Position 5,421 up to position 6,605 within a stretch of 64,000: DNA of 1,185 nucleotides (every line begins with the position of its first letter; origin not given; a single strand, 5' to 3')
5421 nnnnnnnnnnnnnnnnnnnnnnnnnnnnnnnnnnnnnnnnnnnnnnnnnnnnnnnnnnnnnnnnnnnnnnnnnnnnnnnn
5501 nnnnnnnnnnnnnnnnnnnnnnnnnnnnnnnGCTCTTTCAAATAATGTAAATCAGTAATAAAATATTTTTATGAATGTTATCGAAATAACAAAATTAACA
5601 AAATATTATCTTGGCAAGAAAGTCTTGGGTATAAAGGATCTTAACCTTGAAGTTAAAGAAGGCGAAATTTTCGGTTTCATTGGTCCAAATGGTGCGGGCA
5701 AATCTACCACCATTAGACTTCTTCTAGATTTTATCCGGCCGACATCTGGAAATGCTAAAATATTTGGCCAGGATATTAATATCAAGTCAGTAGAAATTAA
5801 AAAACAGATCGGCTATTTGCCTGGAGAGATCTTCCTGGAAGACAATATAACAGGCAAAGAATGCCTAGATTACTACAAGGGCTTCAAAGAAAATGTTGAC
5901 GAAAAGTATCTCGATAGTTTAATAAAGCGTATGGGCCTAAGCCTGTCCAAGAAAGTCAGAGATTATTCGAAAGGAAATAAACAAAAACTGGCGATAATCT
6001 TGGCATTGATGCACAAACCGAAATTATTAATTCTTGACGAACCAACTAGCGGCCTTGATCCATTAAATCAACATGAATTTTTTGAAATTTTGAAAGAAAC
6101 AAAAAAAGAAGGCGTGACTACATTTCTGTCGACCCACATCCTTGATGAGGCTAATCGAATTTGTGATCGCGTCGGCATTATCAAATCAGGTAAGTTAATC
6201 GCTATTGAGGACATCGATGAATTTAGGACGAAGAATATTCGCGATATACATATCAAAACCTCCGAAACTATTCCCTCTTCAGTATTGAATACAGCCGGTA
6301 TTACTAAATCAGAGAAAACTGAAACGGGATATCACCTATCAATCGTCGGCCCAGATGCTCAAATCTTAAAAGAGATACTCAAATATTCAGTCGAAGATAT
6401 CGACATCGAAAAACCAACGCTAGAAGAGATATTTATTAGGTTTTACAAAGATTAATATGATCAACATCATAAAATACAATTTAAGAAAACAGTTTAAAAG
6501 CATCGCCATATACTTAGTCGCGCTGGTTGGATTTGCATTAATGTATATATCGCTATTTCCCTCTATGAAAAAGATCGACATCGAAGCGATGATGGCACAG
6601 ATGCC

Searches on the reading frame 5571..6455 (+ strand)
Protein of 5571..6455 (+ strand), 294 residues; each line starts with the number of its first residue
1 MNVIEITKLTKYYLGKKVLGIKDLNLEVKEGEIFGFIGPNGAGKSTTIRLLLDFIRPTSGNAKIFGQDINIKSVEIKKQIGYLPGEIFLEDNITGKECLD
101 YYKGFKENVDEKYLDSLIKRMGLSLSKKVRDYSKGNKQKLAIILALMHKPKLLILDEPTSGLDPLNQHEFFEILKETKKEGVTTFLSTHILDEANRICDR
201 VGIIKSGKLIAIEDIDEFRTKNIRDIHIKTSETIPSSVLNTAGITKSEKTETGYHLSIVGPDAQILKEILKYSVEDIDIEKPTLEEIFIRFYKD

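Call 91: search_protein_families(library=pfam, proteins=[window:5571-6455:+], max_evalue=0.001)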
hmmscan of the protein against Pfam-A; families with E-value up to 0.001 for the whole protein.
window:5571-6455:+ (294 aa): 4 families
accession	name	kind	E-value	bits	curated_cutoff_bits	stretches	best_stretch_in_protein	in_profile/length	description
PF00005.33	ABC_tran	-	1.2e-28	100.9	25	1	22-160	2-137/137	ABC transporter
PF13304.12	AAA_21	-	3.5e-18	67.1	27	1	130-189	236-298/304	AAA domain, putative AbiEii toxin, Type IV TA system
PF13732.12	DrrA1-3_C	-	4.3e-06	27.8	27.4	1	217-290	9-79/81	ATP-binding protein DrrA1-3-like, C-terminal domain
PF02463.25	SMC_N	-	0.00093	19.1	40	0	132-183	137-191/220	RecF/RecN/SMC N terminal domain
